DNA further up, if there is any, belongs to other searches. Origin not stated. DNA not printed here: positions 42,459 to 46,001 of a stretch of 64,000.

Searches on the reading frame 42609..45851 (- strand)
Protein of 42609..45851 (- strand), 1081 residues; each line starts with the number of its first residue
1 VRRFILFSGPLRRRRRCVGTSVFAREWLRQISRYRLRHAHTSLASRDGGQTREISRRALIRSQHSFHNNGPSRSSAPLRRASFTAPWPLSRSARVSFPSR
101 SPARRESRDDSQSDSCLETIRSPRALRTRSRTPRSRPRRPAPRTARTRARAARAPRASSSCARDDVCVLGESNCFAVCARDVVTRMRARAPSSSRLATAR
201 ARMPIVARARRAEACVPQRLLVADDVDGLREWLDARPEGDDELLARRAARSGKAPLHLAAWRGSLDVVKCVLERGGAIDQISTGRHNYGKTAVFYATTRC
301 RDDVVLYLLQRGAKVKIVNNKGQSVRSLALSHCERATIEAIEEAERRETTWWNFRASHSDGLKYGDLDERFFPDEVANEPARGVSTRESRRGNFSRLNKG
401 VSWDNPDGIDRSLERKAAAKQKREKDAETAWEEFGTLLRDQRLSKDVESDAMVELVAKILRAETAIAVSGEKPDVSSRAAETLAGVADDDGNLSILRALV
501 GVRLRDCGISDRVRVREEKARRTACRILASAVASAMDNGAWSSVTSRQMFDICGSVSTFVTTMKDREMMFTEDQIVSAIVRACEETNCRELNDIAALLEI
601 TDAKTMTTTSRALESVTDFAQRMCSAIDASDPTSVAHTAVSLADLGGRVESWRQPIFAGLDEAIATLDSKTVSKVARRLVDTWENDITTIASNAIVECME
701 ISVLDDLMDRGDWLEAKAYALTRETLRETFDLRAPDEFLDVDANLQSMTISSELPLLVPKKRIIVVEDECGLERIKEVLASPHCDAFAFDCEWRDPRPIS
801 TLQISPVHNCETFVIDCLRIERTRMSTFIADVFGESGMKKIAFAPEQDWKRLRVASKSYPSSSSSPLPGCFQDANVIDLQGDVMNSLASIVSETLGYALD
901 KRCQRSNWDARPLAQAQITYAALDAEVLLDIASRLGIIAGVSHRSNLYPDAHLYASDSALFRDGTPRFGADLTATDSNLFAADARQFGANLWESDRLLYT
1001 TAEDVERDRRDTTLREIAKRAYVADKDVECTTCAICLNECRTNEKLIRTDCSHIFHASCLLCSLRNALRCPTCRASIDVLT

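Call 65: search_protein_families(library=pfam, proteins=[window:42609-45851:-], max_evalue=0.00001)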
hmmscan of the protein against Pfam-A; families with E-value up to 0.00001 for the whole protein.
window:42609-45851:- (1081 aa): 5 families
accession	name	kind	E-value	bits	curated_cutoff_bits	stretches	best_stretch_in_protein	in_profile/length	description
PF01612.26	DNA_pol_A_exo1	-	9.1e-18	65.1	23.6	1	765-935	3-168/173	3'-5' exonuclease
PF13639.12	zf-RING_2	-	3.9e-09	37.1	27.3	1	1032-1074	2-44/44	Ring finger domain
PF12796.13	Ank_2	-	8.3e-09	36.3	27.3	1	251-317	28-88/90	Ankyrin repeats (3 copies)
PF00023.36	Ank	-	2.2e-07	31.2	21.1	0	252-278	2-28/33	Ankyrin repeat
PF17123.11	zf-RING_11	-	1.9e-06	27.9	27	1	1033-1060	2-29/29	RING-like zinc finger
